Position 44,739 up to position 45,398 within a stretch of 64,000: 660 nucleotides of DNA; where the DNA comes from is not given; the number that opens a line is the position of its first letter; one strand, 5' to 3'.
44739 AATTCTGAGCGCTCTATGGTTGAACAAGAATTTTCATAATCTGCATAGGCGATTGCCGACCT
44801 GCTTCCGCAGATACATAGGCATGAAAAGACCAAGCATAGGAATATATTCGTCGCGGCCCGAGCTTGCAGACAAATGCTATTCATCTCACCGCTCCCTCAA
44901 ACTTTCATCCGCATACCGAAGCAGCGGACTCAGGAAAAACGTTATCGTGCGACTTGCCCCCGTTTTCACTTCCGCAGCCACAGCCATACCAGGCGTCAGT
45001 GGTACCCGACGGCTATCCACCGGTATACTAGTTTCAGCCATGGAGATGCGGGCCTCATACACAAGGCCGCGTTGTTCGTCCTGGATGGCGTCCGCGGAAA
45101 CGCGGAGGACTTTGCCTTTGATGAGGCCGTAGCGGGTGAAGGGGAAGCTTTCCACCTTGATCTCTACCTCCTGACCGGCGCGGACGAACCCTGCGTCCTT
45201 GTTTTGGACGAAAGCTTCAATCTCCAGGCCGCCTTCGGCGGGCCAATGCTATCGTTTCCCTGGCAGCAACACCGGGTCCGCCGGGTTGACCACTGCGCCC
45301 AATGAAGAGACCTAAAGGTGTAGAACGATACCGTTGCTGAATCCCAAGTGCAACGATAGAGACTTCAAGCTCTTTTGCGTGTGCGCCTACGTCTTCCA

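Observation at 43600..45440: AT-rich island carrying a decayed type I secretion (HlyD) fragment and frameshifted ORFs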

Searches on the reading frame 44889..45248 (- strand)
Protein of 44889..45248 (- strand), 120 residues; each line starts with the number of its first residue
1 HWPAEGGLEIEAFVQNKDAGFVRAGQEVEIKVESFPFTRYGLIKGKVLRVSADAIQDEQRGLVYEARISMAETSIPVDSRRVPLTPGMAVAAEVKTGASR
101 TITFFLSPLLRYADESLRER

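Call 7: search_protein_families(library=pfam, proteins=[window:44889-45248:-], max_evalue=0.1)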
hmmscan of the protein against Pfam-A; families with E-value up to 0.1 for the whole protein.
seq(120 aa): 2 families
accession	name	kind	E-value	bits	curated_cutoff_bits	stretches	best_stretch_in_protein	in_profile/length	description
PF13437.12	HlyD_3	-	9.3e-09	36.4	22.2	1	6-87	34-106/106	HlyD family secretion protein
PF16576.10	HlyD_D23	-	0.059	13.1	30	1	10-60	147-193/214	Barrel-sandwich domain of CusB or HlyD membrane-fusion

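Call 15: search_protein_families(library=ncbifam, proteins=[window:44889-45248:-], max_evalue=1)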
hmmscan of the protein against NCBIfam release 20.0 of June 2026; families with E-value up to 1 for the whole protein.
seq(120 aa): 2 families
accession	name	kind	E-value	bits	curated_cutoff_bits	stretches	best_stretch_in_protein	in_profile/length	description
TIGR01843.1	type_I_hlyD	subfamily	1.7e-42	145.9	208.65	1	3-120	304-422/422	HlyD family type I secretion periplasmic adaptor subunit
TIGR03794.1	NHLM_micro_HlyD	equivalog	0.0061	15.5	156.2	1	6-54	292-340/421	NHLP bacteriocin system secretion protein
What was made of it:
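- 44886..45155 (-): Terminal 89-codon open reading frame of the hlyD fragment (GTG start, TGA stop at 44886-44888). AGGAGG lies at 45167-45172. GC is 0.58. TIGR01843 positions 304-422 of 422, E 1.7e-42 (call 15); Pfam HlyD_3 (call 7).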

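Call 41: find_related_loci(query=window:44889-45230:-, collection=metagenome_contigs, flank=10000)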
Query seq(114 aa) (114 aa) in metagenome_contigs; peptide patterns used: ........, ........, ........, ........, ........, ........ (x = any residue, [..] = any of these).
313 stretches matched a pattern; 83 encode a relative of the query (tblastn E <= 1e-3); the best 80 are kept; 80 distinct loci.
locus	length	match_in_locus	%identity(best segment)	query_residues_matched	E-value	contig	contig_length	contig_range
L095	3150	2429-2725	87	16-114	2e-53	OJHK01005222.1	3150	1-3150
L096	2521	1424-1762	64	2-114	2e-44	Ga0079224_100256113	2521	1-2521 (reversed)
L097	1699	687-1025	61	2-114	9e-45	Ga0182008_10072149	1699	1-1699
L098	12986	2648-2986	61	2-114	4e-44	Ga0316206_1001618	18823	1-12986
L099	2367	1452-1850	53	1-114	6e-44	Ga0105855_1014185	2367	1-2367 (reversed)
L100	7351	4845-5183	63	2-114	1e-43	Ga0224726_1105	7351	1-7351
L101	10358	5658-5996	63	2-114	8e-44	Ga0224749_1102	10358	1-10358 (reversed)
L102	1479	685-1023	57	2-114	3e-44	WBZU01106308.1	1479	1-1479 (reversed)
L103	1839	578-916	57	2-114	1e-43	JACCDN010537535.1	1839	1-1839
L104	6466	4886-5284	53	1-114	2e-43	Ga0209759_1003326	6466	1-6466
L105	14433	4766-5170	52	1-114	2e-43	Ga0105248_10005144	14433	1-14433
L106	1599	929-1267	57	2-114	4e-44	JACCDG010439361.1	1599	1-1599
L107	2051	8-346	59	2-114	2e-43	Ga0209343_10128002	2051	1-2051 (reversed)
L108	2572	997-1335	58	2-114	7e-43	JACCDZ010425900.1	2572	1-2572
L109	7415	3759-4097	58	2-114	7e-43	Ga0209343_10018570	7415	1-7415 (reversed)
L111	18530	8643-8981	58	2-114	7e-43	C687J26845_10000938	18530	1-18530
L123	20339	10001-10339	58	2-114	1e-41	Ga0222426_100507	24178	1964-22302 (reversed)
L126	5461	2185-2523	59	2-114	1e-41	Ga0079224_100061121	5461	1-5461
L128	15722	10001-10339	58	2-114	3e-41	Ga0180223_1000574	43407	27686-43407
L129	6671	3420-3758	58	2-114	3e-41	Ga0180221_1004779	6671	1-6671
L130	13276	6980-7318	58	2-114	3e-41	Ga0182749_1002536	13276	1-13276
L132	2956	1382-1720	58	2-114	2e-41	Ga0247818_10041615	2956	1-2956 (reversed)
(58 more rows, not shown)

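Call 63: search_protein_families(library=pfam, proteins=[L128:1455-3131:+, L128:3952-5199:+, L128:5508-6731:+, L128:6774-8927:+, L128:8927-10339:+, L128:10414-10605:+, L128:10719-11228:+, L128:11486-12067:+, L130:8765-9085:+, L130:10066-10497:+], max_evalue=0.01)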
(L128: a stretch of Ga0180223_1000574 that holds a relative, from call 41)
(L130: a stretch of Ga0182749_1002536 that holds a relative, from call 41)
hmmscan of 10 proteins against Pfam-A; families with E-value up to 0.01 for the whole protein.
L128:1455-3131:+ (559 aa): 2 families
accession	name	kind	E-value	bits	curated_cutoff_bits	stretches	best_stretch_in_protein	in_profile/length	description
PF00083.30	Sugar_tr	-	1.9e-36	126.4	22.3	2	44-249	3-204/452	Sugar (and other) transporter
PF07690.21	MFS_1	-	8.1e-24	84.6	33.4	1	48-352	3-286/347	Major Facilitator Superfamily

L128:3952-5199:+ (416 aa): 2 families
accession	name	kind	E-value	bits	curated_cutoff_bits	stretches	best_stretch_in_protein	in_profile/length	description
PF00353.25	HemolysinCabind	-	2.9e-25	88.3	23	5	206-239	1-34/36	RTX calcium-binding nonapeptide repeat (4 copies)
PF06594.17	HCBP_related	-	6e-10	39.4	21.4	1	124-159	1-38/42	Haemolysin-type calcium binding protein related domain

L128:5508-6731:+ (408 aa): 4 families
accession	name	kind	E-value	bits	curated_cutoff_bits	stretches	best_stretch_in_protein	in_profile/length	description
PF12000.14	Glyco_trans_4_3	-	8.8e-62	208.2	25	1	36-190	12-166/168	Glycosyl transferase family 4 group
PF13692.12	Glyco_trans_1_4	-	1.1e-17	65.1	27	1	213-364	2-141/142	Glycosyl transferases group 1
PF00534.26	Glycos_transf_1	-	1.2e-17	64.5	26.4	1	210-377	13-170/172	Glycosyl transferases group 1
PF13524.12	Glyco_trans_1_2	-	7.6e-07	29.6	25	1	240-381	10-130/144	Glycosyl transferase-like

L128:6774-8927:+ (718 aa): 8 families
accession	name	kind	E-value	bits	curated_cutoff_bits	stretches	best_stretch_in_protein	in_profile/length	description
PF00664.28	ABC_membrane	-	3.4e-59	201.2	28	1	164-430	4-273/274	ABC transporter transmembrane region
PF00005.33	ABC_tran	-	6.2e-34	118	25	1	493-642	1-137/137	ABC transporter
PF03412.21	Peptidase_C39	-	3e-22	79.3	22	1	17-136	12-132/133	Peptidase C39 family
PF02463.25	SMC_N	-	2.4e-06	27.6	40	1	530-684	107-211/220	RecF/RecN/SMC N terminal domain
PF09818.15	ABC_ATPase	-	0.00073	19.1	23.2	0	593-656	138-205/283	P-loop domain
PF13191.12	AAA_16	-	0.0013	19.7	32.6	1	503-641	22-142/167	AAA ATPase domain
PF13401.12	AAA_22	-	0.004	17.9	27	0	506-561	8-62/130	AAA domain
PF13238.12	AAA_18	-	0.0042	18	29.4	0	506-527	1-24/128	AAA domain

L128:8927-10339:+ (471 aa): 4 families
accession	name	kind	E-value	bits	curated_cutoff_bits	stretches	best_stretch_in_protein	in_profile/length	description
PF13437.12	HlyD_3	-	5.2e-21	75.8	22.2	1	323-438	2-106/106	HlyD family secretion protein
PF13533.13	Biotin_lipoyl_2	-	3.5e-08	33.5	29.8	1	101-124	9-32/32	Biotin-lipoyl like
PF16576.10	HlyD_D23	-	6.6e-07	29.3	30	1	261-411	56-193/214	Barrel-sandwich domain of CusB or HlyD membrane-fusion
PF00364.28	Biotin_lipoyl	-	0.00041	20.6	22.1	0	102-123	52-73/73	Biotin-requiring enzyme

L128:10414-10605:+ (64 aa): 1 family
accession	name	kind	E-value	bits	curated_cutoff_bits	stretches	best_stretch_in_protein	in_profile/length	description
PF12159.13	DUF3593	-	0.0026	18.2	25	1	12-57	10-50/88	Protein of unknown function (DUF3593)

L128:10719-11228:+ (170 aa): 0 families

L128:11486-12067:+ (194 aa): 0 families

L130:8765-9085:+ (107 aa): 0 families

L130:10066-10497:+ (144 aa): 0 families

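Call 81: search_protein_families(library=pfam, proteins=[L098:3104-3739:+, L100:5205-5678:+, L108:1343-2176:+, L111:9043-9699:+, L123:10387-10584:+, L123:10637-10852:+, L123:10937-11605:+, L126:2528-2836:+, L132:1922-2623:+], max_evalue=0.05)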
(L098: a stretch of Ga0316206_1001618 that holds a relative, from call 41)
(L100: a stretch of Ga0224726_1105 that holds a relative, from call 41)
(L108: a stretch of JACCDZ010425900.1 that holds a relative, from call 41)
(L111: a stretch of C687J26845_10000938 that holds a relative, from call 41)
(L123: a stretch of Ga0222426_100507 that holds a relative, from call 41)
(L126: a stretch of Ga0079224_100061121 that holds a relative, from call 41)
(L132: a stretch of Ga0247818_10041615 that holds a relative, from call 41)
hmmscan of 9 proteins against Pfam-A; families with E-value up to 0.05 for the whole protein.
L098:3104-3739:+ (212 aa): 0 families

L100:5205-5678:+ (158 aa): 0 families

L108:1343-2176:+ (278 aa): 0 families

L111:9043-9699:+ (219 aa): 0 families

L123:10387-10584:+ (66 aa): 0 families

L123:10637-10852:+ (72 aa): 0 families

L123:10937-11605:+ (223 aa): 0 families

L126:2528-2836:+ (103 aa): 0 families

L132:1922-2623:+ (234 aa): 0 families

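Call 84: search_protein_families(library=pfam, proteins=[L128:12615-13004:-, L128:13745-14014:-, L128:14349-14606:-, L128:14731-15000:-], max_evalue=0.05)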
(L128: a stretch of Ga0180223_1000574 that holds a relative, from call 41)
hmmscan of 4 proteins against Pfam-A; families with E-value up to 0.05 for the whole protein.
L128:12615-13004:- (130 aa): 0 families

L128:13745-14014:- (90 aa): 0 families

L128:14349-14606:- (86 aa): 0 families

L128:14731-15000:- (90 aa): 0 families

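Call 86: search_protein_families(library=pfam, proteins=[L128:12063-15722:+, L123:11623-18135:+, L130:10501-13275:+], max_evalue=0.01)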
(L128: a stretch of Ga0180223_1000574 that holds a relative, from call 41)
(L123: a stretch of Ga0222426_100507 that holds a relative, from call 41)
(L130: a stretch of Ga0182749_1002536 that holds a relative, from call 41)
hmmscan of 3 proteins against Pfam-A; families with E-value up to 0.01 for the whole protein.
L128:12063-15722:+ (1220 aa): 6 families
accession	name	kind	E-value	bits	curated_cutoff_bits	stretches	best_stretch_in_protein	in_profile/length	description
PF00353.25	HemolysinCabind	-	1.4e-51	172.3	23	7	636-669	2-35/36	RTX calcium-binding nonapeptide repeat (4 copies)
PF06594.17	HCBP_related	-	7.2e-42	141.5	21.4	3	877-919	1-41/42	Haemolysin-type calcium binding protein related domain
PF22783.1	BapA_N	-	7.6e-10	39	27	1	1027-1064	32-69/123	BapA, prefix-like domain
PF17886.7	ArsA_HSP20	-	0.0015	18.5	22.5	0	864-886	13-35/63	HSP20-like domain found in ArsA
PF08339.15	RTX_C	-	0.0079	16.8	30.2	0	699-733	4-38/132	RTX C-terminal domain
PF07202.18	Tcp10_C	-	0.0088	16.1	36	0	1070-1080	4-14/35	T-complex protein 10 C-terminus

L123:11623-18135:+ (2171 aa): 7 families
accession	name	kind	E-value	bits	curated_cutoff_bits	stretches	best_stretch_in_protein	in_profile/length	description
PF00353.25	HemolysinCabind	-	1.4e-130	424.8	23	20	839-872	3-36/36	RTX calcium-binding nonapeptide repeat (4 copies)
PF06594.17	HCBP_related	-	1.7e-93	306.8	21.4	9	769-812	1-42/42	Haemolysin-type calcium binding protein related domain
PF22783.1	BapA_N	-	5e-13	49.3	27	0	1402-1432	42-71/123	BapA, prefix-like domain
PF07202.18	Tcp10_C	-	1.3e-10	41.2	36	0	1582-1594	2-14/35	T-complex protein 10 C-terminus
PF17886.7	ArsA_HSP20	-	7e-08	32.4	22.5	0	758-799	15-56/63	HSP20-like domain found in ArsA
PF24315.1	DUF7489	-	0.0011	19.2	27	0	1117-1138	18-39/65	Domain of unknown function (DUF7489)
PF18678.6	AOC_like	-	0.0088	16.2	25.9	0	945-971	45-71/123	Allene oxide cyclase barrel like domain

L130:10501-13275:+ (925 aa): 2 families
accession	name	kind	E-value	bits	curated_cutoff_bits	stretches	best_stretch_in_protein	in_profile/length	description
PF00353.25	HemolysinCabind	-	3.6e-35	119.9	23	5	689-722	2-35/36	RTX calcium-binding nonapeptide repeat (4 copies)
PF06594.17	HCBP_related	-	1e-14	54.6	21.4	1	766-808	1-41/42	Haemolysin-type calcium binding protein related domain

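Call 106: find_related_loci(query=window:44889-45230:-, collection=viral_contigs, flank=5000)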
Query seq(114 aa) (114 aa) in viral_contigs; peptide patterns used: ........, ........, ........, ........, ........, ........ (x = any residue, [..] = any of these).
14 stretches matched a pattern, but none encodes a relative of the query by tblastn (E <= 1e-3).
